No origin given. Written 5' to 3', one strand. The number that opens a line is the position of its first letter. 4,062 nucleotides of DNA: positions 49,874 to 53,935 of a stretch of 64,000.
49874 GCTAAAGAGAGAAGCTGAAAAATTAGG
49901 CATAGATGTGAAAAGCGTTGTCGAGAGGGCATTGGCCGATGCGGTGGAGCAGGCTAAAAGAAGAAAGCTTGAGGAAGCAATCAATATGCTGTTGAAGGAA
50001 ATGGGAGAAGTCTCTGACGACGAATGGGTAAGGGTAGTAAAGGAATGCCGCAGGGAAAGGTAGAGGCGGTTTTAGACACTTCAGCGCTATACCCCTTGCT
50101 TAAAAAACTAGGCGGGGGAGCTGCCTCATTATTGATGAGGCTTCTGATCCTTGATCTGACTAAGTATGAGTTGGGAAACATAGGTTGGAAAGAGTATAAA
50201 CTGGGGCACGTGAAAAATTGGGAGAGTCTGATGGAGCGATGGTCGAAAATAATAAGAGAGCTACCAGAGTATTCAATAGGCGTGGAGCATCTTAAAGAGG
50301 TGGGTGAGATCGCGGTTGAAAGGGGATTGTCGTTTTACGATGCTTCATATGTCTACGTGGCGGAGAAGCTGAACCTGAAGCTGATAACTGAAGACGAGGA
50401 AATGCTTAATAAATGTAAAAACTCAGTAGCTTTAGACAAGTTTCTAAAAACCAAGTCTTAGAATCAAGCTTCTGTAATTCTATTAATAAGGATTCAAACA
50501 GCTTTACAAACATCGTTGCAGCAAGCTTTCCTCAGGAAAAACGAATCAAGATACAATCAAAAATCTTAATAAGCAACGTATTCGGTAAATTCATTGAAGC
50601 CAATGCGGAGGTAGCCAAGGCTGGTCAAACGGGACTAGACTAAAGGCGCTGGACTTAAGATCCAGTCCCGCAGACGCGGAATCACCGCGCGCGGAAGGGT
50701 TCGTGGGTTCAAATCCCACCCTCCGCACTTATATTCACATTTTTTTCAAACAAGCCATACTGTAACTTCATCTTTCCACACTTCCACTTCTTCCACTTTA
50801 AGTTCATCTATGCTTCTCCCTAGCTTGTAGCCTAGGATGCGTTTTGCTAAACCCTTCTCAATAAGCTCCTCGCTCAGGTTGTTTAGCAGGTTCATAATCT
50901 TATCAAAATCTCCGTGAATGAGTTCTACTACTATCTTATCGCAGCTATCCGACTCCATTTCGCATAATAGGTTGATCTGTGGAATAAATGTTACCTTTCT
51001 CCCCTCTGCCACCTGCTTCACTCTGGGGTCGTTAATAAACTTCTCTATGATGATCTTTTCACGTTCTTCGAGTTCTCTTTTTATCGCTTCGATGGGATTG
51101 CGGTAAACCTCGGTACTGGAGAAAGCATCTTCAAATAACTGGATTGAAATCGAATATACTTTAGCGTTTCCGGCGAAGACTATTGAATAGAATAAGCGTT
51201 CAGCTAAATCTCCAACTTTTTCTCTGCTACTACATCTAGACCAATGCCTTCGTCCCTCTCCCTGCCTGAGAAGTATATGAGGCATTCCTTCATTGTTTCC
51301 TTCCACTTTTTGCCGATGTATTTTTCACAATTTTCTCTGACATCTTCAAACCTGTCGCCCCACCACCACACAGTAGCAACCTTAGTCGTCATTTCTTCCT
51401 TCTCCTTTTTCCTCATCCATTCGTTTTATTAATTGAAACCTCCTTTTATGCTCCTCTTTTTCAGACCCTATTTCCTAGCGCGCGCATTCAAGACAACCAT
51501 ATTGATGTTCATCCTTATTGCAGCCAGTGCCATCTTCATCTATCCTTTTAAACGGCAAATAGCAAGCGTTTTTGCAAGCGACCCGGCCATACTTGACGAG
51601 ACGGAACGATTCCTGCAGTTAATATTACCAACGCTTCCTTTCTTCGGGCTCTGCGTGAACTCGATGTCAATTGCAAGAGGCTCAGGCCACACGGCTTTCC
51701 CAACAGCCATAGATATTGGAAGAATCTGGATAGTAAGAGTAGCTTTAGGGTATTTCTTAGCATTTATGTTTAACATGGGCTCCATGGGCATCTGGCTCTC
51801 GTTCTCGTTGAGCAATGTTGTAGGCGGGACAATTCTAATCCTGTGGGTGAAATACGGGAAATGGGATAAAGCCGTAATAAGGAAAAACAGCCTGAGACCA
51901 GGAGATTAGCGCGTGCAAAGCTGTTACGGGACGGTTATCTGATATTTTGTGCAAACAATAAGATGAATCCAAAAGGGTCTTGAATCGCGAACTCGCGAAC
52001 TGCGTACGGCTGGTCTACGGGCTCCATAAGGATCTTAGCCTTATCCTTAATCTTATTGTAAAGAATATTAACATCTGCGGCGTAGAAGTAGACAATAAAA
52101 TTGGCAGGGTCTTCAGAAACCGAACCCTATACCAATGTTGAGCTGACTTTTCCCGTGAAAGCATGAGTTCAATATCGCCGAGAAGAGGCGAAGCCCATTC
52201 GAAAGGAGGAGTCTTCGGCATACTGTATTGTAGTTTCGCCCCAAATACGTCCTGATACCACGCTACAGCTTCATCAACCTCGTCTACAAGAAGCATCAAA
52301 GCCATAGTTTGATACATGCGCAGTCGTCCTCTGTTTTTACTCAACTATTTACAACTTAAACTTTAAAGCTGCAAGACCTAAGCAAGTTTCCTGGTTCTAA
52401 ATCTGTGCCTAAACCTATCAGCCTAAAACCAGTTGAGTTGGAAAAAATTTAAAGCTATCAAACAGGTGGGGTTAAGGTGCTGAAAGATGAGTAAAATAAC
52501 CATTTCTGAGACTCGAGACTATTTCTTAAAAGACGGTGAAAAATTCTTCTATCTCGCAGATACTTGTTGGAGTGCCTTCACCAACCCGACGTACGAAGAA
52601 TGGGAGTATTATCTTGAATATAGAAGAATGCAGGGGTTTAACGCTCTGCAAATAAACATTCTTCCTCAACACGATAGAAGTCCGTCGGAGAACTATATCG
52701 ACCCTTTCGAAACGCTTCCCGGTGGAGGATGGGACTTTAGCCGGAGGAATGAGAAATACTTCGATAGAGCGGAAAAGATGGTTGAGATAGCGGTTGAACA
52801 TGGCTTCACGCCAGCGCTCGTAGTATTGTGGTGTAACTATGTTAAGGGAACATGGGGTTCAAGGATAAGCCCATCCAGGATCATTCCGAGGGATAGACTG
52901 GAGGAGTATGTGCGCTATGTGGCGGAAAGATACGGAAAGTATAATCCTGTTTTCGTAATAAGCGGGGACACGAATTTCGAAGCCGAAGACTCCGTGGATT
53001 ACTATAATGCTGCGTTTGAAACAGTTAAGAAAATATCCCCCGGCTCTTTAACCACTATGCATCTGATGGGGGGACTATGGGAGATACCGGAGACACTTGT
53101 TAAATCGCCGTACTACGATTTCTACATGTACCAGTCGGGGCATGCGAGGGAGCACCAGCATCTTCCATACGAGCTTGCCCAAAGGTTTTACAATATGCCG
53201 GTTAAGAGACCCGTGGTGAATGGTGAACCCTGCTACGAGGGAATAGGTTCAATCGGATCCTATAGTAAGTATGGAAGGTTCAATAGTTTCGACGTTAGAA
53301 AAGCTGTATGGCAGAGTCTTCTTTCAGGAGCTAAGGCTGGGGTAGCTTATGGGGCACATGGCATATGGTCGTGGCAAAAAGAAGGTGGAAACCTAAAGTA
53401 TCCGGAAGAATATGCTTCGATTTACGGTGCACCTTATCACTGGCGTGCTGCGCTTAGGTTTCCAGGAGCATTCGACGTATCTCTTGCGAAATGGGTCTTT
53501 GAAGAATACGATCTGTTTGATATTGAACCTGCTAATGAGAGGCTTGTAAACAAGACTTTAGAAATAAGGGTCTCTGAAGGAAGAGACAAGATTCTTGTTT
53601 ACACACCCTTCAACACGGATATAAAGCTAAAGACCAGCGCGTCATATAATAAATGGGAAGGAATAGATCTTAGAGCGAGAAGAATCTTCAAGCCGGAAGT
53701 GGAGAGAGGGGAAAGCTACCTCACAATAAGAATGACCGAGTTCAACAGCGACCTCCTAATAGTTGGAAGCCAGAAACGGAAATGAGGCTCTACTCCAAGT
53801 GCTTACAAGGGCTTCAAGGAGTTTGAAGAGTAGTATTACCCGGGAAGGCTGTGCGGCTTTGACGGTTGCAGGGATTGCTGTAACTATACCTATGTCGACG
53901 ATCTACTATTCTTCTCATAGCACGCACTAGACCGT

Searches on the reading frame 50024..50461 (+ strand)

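Call 34: search_protein_families(library=pfam, proteins=[window:50024-50461:+])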
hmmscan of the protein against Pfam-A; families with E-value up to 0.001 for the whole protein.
window:50024-50461:+ (145 aa): 1 family
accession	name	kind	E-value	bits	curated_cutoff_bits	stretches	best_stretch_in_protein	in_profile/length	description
PF01850.27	PIN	-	2.3e-08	35.1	23.6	1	16-129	2-116/120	PIN domain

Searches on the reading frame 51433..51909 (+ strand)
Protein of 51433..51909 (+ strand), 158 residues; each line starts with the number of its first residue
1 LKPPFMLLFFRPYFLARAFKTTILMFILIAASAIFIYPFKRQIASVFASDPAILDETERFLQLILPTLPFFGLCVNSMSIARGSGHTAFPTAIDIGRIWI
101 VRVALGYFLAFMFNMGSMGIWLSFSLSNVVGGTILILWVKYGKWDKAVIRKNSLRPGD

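Call 34: search_protein_families(library=pfam, proteins=[window:51433-51909:+])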
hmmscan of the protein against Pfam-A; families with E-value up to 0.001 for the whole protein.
window:51433-51909:+ (158 aa): 1 family
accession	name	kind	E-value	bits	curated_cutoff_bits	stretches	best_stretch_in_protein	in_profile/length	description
PF01554.23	MatE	-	5e-13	49.5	24.9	1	18-107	72-160/161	MatE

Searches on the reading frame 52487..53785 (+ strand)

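Call 53: search_protein_families(library=pfam, proteins=[window:52487-53785:+], max_evalue=0.00001)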
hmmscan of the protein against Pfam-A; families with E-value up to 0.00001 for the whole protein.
window:52487-53785:+ (432 aa): 1 family
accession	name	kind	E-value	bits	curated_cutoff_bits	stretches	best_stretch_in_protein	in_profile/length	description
PF13204.13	Apiosidase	-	6.3e-90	302.5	26.5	1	9-344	3-319/320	Apiosidase-like, catalytic domain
